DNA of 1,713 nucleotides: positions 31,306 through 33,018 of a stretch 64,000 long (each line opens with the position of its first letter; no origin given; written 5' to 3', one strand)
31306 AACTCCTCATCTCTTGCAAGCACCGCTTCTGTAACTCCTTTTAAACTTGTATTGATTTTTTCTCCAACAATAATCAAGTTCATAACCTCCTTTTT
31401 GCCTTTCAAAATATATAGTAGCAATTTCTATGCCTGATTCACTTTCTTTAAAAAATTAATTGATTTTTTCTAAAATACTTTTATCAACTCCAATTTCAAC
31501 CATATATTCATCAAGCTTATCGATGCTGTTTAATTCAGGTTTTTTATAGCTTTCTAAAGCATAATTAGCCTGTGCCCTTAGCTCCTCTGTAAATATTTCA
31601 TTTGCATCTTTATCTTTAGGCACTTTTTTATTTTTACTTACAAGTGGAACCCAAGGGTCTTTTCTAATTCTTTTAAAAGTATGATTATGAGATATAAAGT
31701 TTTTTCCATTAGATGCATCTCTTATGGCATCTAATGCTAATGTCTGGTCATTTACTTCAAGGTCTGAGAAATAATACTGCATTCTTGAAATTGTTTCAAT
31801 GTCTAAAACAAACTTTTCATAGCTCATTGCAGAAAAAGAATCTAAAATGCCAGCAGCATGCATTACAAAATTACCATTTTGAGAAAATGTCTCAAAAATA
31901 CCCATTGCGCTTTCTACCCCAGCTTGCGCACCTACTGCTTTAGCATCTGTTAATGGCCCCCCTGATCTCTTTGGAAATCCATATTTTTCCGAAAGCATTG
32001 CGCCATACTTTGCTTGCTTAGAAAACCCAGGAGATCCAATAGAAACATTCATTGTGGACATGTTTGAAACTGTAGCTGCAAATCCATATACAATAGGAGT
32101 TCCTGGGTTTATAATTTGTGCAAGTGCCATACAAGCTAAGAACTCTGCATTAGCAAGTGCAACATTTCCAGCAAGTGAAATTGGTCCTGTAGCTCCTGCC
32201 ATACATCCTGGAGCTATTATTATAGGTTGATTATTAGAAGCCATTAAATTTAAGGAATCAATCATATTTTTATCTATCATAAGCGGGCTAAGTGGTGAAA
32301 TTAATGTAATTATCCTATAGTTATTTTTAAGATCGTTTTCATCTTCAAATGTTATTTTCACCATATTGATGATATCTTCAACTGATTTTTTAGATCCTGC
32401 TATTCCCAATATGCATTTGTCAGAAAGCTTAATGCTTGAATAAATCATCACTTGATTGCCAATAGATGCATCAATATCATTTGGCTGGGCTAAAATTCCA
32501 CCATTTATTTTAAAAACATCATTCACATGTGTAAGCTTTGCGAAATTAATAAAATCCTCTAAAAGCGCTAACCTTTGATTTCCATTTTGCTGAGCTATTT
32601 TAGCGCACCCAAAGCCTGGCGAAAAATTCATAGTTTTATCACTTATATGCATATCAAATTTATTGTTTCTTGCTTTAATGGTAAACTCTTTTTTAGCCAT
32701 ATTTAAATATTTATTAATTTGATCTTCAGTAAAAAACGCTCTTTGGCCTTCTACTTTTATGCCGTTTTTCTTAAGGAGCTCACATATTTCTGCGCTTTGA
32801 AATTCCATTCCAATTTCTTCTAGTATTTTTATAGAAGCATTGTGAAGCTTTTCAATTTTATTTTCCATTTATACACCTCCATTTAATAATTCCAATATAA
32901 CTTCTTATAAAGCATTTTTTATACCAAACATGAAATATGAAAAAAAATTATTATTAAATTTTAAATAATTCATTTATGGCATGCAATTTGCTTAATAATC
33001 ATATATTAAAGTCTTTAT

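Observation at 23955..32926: Nine-gene candidate sigma-54 operon coupling a non-Pyl MttB methyltransferase system to an opine-dehydrogenase-like enzyme and a LIV-type ABC importer: substrate unknown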

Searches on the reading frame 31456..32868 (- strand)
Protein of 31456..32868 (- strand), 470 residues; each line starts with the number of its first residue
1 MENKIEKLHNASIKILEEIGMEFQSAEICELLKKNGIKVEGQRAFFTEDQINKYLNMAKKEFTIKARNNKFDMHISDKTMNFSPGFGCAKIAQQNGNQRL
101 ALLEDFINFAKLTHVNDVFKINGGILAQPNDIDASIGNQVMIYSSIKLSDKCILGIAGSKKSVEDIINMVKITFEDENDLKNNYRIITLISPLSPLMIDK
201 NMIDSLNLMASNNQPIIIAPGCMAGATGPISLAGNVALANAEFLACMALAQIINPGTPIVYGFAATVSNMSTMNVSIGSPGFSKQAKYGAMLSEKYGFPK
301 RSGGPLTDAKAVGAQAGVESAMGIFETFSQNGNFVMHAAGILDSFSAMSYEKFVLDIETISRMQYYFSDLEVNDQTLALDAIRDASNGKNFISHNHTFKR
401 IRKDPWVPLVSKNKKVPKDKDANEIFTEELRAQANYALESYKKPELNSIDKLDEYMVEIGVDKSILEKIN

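Call 3: search_protein_families(library=pfam, proteins=[window:31456-32868:-])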
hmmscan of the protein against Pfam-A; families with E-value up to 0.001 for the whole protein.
window:31456-32868:- (470 aa): 1 family
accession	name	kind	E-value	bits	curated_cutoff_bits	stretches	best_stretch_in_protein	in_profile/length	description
PF06253.16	MTTB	-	7e-107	357.9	25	1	2-448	36-482/500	Trimethylamine methyltransferase (MTTB)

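Call 4: search_protein_families(library=ncbifam, proteins=[window:31456-32868:-])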
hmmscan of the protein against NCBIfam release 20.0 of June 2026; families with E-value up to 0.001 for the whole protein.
window:31456-32868:- (470 aa): 1 family
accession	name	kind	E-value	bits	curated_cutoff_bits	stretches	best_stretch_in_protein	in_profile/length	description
TIGR02369.2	trimeth_pyl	equivalog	2e-66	224.5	525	1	2-447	8-454/469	[trimethylamine--corrinoid protein] Co-methyltransferase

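Call 10: find_homologous_proteins(query=window:31456-32868:-)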
Query window:31456-32868:- (470 aa): 708 proteins with E <= 0.001 among 7416 candidates; the best 120 are listed.
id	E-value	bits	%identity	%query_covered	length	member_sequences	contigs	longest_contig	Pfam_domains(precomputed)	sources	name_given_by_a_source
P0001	1.5e-247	840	79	100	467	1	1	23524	PF06253.17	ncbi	-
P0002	6.9e-161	554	53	99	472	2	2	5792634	PF06253.17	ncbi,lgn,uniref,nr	ncbi:trimethylamine methyltransferase family protein [Geosporobacter ferrireducens]|uniref:trimethyl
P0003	9.6e-161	554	51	100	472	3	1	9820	PF06253.17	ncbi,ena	-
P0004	1.0e-157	544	51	100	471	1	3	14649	PF06253.17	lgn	-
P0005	9.4e-146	504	49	99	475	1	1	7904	PF06253.17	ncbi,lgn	-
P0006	5.1e-142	492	47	99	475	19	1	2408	PF06253.17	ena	-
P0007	1.3e-140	487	47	100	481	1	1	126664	PF06253.17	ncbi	ncbi:MAG: trimethylamine methyltransferase family protein [Peptostreptococcaceae bacterium]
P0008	2.1e-140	487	47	100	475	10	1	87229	PF06253.17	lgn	-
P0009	2.3e-140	487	47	99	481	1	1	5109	PF06253.17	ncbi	ncbi:MAG: trimethylamine methyltransferase family protein [Peptostreptococcaceae bacterium]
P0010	5.7e-139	482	47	99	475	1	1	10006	PF06253.17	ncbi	ncbi:trimethylamine methyltransferase family protein [Intestinibacter sp.]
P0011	1.1e-138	481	46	100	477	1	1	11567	PF06253.17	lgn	-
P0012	5.7e-138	479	46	99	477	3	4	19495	PF06253.17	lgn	-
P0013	9.5e-136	471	46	100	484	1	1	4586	PF06253.17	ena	-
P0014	4.5e-135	469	48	99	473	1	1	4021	PF06253.17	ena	-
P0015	6.8e-135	469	48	97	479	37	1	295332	PF06253.17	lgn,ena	-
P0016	2.0e-134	467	46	100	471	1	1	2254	PF06253.17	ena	-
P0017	2.4e-134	467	46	100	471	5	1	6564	PF06253.17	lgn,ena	-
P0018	7.3e-134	465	45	100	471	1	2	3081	PF06253.17,PF03725.21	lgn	-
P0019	1.0e-133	465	46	99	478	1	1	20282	PF06253.17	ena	-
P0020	1.0e-133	465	47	99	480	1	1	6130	PF06253.17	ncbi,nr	ncbi:MAG: trimethylamine methyltransferase family protein [Lachnospiraceae bacterium]|nr:trimethylam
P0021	1.1e-133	465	47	99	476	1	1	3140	PF06253.17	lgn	-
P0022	2.9e-133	463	46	99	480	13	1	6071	PF06253.17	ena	-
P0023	1.3e-132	461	46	99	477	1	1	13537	PF06253.17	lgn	-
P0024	1.4e-132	461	46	99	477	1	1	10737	PF06253.17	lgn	-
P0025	1.7e-132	461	45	99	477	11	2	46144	PF06253.17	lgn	-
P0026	2.0e-132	460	47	100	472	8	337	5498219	PF06253.17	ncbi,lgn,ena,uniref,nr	ncbi:trimethylamine methyltransferase family protein [Blautia pseudococcoides]|uniref:Trimethylamine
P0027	2.3e-132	460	47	100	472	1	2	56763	PF06253.17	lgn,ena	-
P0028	3.2e-132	460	46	99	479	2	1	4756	PF06253.17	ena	-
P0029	4.8e-132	459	46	99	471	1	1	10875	PF06253.17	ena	-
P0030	5.0e-132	459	46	99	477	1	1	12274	PF06253.17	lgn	-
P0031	7.3e-132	459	46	99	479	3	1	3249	PF06253.17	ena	-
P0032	8.8e-132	458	47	100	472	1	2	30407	PF06253.17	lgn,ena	-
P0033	1.3e-131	458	46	99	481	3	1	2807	PF06253.17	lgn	-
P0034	1.8e-131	457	46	99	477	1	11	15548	PF06253.17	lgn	-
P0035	4.6e-131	456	46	99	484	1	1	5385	PF06253.17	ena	-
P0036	4.7e-131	456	46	99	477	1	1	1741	PF06253.17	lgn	-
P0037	5.8e-131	456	45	99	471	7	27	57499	PF06253.17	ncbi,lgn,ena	-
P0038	6.6e-131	455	46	99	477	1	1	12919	PF06253.17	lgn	-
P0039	1.2e-130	455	45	100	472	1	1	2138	PF06253.17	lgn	-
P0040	1.4e-130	454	45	99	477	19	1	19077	PF06253.17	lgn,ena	-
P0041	2.0e-130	454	47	99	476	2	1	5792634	PF06253.17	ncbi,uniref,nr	ncbi:trimethylamine methyltransferase family protein [Geosporobacter ferrireducens]|uniref:Trimethyl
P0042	2.3e-130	454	46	99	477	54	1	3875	PF06253.17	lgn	-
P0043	2.6e-130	453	46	100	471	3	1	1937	PF06253.17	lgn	-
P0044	3.2e-130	453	45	99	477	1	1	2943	PF06253.17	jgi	-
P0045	3.6e-130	453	45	100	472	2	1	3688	PF06253.17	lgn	-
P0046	5.6e-130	452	46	99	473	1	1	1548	PF06253.17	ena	-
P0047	6.9e-130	452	46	99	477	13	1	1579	PF06253.17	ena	-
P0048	7.1e-130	452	45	99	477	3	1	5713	PF06253.17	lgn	-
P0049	7.1e-130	452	46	100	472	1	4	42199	PF06253.17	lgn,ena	-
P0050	7.7e-130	452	45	99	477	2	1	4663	PF06253.17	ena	-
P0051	8.1e-130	452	45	99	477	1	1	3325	PF06253.17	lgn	-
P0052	8.2e-130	452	47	99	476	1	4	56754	PF06253.17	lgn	-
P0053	1.4e-129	451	45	99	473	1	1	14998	PF06253.17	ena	-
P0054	1.5e-129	451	46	99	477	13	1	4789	PF06253.17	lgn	-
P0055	1.7e-129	451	46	99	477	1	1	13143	PF06253.17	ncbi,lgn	-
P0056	2.2e-129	450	46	99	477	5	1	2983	PF06253.17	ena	-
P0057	2.4e-129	450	46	99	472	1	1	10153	PF06253.17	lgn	-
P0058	2.4e-129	450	44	99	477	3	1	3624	PF06253.17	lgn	-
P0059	2.4e-129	450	46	99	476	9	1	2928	PF06253.17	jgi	jgi:Trimethylamine:corrinoid methyltransferase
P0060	2.9e-129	450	44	99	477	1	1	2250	PF06253.17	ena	-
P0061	3.5e-129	450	45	99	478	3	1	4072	PF06253.17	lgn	-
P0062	3.5e-129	450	45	99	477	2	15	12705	PF06253.17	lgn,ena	-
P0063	3.7e-129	450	45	99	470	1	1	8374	PF06253.17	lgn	-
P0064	5.1e-129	449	45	100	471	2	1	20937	PF06253.17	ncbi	-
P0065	5.7e-129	449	45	99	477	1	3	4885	PF06253.17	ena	-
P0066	6.0e-129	449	44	99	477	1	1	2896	PF06253.17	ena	-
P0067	6.4e-129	449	45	100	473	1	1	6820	PF06253.17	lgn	-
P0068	7.2e-129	449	46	99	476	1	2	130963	PF06253.17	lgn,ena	-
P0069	7.5e-129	449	44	100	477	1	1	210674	PF06253.17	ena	-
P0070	8.3e-129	448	45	97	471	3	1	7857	PF06253.17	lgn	-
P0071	8.4e-129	448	45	99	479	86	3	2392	PF06253.17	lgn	-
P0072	9.4e-129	448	45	99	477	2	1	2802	PF06253.17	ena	-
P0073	1.1e-128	448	44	100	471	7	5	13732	PF06253.17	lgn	-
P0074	1.1e-128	448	44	100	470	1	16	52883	PF06253.17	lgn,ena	-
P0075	1.2e-128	448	45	99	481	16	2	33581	PF06253.17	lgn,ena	-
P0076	1.8e-128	447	44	99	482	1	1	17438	PF06253.17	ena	-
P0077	2.1e-128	447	44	99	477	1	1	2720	PF06253.17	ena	-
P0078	2.2e-128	447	45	99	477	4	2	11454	PF06253.17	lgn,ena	-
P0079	2.3e-128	447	45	99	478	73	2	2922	PF06253.17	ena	-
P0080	2.6e-128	447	44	99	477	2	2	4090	PF06253.17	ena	-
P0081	2.8e-128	447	45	97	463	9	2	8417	PF06253.17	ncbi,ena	-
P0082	2.9e-128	447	46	99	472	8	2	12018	PF06253.17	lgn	-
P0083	4.4e-128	446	44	99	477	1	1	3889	PF06253.17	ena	-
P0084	4.4e-128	446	45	99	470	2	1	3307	PF06253.17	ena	-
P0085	5.2e-128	446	45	99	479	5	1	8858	PF06253.17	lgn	-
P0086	6.1e-128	446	44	99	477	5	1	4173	PF06253.17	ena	-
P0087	6.1e-128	446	44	99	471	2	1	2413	PF06253.17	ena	-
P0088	6.9e-128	445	46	100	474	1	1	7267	PF06253.17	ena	-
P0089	7.7e-128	445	44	99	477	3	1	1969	PF06253.17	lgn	-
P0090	9.1e-128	445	45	97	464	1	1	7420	PF06253.17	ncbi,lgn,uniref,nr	ncbi:trimethylamine---corrinoid protein Co-methyltransferase [Dethiosulfatibacter aminovorans DSM 17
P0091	1.0e-127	445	45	99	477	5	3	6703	PF06253.17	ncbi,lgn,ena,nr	ncbi:MAG TPA: trimethylamine methyltransferase family protein [Candidatus Blautia stercoravium]|nr:t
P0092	1.0e-127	445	46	99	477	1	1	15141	PF06253.17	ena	-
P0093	1.5e-127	444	44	99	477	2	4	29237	PF06253.17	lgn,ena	-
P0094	1.5e-127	444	44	99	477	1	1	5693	PF06253.17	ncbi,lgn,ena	-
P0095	1.5e-127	444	45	99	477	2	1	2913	PF06253.17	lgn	-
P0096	1.8e-127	444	46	99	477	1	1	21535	PF06253.17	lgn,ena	-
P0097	1.8e-127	444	44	99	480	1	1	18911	PF06253.17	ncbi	-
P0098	1.8e-127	444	44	99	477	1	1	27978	PF06253.17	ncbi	-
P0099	2.6e-127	444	46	99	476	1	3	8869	PF06253.17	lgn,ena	-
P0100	2.8e-127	443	45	99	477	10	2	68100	PF06253.17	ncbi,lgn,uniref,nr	ncbi:trimethylamine methyltransferase family protein [Lactonifactor longoviformis]|uniref:Trimethyla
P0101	2.8e-127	443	46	99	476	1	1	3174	PF06253.17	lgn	-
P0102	2.9e-127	443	45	100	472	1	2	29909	PF06253.17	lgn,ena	-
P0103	3.2e-127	443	45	100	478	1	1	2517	PF06253.17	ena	-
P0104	3.2e-127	443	45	99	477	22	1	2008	PF06253.17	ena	-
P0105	4.5e-127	443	46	99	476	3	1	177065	PF06253.17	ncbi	-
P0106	5.6e-127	442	45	99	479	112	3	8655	PF06253.17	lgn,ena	-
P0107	5.9e-127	442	45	100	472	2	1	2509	PF06253.17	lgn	-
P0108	6.5e-127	442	46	99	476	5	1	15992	PF06253.17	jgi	jgi:trimethylamine--corrinoid protein Co-methyltransferase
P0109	6.7e-127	442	45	99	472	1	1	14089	PF06253.17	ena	-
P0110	7.9e-127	442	44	99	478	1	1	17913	PF06253.17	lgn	-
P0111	7.9e-127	442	46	99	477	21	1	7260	PF06253.17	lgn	-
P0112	1.7e-126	441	44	99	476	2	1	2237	PF06253.17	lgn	-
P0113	2.8e-126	440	46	99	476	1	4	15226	PF06253.17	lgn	-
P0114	3.0e-126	440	44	99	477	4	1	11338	PF06253.17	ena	-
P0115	4.5e-126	439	46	99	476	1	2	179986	PF06253.17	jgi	jgi:trimethylamine--corrinoid protein Co-methyltransferase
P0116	4.9e-126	439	44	100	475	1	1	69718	PF06253.17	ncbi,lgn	-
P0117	5.2e-126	439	45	99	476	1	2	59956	PF06253.17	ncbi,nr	ncbi:MAG: trimethylamine methyltransferase family protein [Bacillota bacterium]|nr:trimethylamine me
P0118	7.5e-126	439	44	99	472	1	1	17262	PF06253.17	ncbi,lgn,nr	ncbi:MAG: trimethylamine methyltransferase family protein [Lachnospiraceae bacterium]|nr:trimethylam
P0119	8.9e-126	438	45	99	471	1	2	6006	PF06253.17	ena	-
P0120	1.4e-125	438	43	99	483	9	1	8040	PF06253.17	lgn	-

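Call 11: find_encoding_contigs(protein=P0001, flank=10000, max_places=3)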
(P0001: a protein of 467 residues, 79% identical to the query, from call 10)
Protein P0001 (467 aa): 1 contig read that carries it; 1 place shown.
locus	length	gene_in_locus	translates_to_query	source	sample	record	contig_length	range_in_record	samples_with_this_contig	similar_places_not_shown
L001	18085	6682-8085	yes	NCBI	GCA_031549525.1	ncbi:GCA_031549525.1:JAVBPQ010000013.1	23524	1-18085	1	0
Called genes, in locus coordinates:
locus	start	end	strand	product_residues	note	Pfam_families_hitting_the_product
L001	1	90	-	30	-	?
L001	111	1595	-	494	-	PF01935:DUF87 (faint), PF02463:SMC_N (faint), PF13476:AAA_23 (faint), PF00005:ABC_tran, PF00931:NB-ARC (faint), PF13173:AAA_14 (faint), PF13191:AAA_16 (faint), PF00005:ABC_tran, +3 more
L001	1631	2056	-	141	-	PF00005:ABC_tran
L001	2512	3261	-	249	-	PF07796:DUF1638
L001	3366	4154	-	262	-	PF01177:Asp_Glu_race (weak)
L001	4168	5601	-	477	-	PF06253:MTTB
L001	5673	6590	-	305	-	PF02548:Pantoate_transf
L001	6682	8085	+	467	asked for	PF06253:MTTB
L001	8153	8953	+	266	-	PF00809:Pterin_bind, PF03599:CdhD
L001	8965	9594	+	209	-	PF02607:B12-binding_2, PF02310:B12-binding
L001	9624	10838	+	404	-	PF02317:Octopine_DH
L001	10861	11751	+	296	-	PF02653:BPD_transp_2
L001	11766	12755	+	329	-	PF02653:BPD_transp_2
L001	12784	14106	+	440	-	PF13433:Peripla_BP_5 (faint), PF13458:Peripla_BP_6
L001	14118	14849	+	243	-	PF00005:ABC_tran, PF13401:AAA_22 (faint), PF12399:BCA_ABC_TP_C (weak)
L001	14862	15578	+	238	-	PF00005:ABC_tran, PF02463:SMC_N (faint), PF13304:AAA_21 (faint)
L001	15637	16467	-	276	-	PF04963:Sigma54_CBD, PF08279:HTH_11 (faint), PF13384:HTH_23 (faint), PF13518:HTH_28 (faint), PF13936:HTH_38 (faint), PF12728:HTH_17 (faint), PF04552:Sigma54_DBD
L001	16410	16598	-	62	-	PF04963:Sigma54_CBD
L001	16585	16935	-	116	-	PF00309:Sigma54_AID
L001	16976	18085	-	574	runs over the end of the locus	PF01078:Mg_chelatase (faint), PF00158:Sigma54_activat, PF07724:AAA_2, PF14532:Sigma54_activ_2, PF00004:AAA (weak), PF07728:AAA_5, PF25601:AAA_lid_14, PF02954:HTH_8 (weak)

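Call 12: find_encoding_contigs(protein=P0002, flank=10000, max_places=3)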
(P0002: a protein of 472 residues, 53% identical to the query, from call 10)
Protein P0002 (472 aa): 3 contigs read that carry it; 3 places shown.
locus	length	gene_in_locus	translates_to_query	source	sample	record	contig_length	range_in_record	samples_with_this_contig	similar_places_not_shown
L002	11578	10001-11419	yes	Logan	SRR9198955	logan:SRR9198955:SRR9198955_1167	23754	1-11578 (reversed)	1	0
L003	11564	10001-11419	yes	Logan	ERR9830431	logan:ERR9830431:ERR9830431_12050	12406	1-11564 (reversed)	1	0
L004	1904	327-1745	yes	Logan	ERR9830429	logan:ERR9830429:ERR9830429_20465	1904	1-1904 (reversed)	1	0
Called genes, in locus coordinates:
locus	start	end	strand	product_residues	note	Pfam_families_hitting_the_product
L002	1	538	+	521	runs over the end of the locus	PF02028:BCCT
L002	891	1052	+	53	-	-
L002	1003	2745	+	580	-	PF18024:HTH_50 (faint), PF00158:Sigma54_activat, PF14532:Sigma54_activ_2, PF07724:AAA_2, PF07728:AAA_5, PF25601:AAA_lid_14, PF02954:HTH_8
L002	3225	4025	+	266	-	PF00809:Pterin_bind, PF03599:CdhD (weak)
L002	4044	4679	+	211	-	PF02607:B12-binding_2, PF02310:B12-binding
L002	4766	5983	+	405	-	PF02317:Octopine_DH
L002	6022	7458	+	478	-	PF06253:MTTB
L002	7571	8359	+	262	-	PF01177:Asp_Glu_race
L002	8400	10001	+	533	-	PF02028:BCCT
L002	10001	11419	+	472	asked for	PF06253:MTTB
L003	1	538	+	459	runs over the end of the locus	?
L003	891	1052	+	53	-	-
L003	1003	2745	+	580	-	PF18024:HTH_50 (faint), PF00158:Sigma54_activat, PF14532:Sigma54_activ_2, PF07724:AAA_2, PF07728:AAA_5, PF25601:AAA_lid_14, PF02954:HTH_8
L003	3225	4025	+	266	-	PF00809:Pterin_bind, PF03599:CdhD (weak)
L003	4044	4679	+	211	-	PF02607:B12-binding_2, PF02310:B12-binding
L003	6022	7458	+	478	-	PF06253:MTTB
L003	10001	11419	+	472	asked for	PF06253:MTTB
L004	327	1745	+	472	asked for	PF06253:MTTB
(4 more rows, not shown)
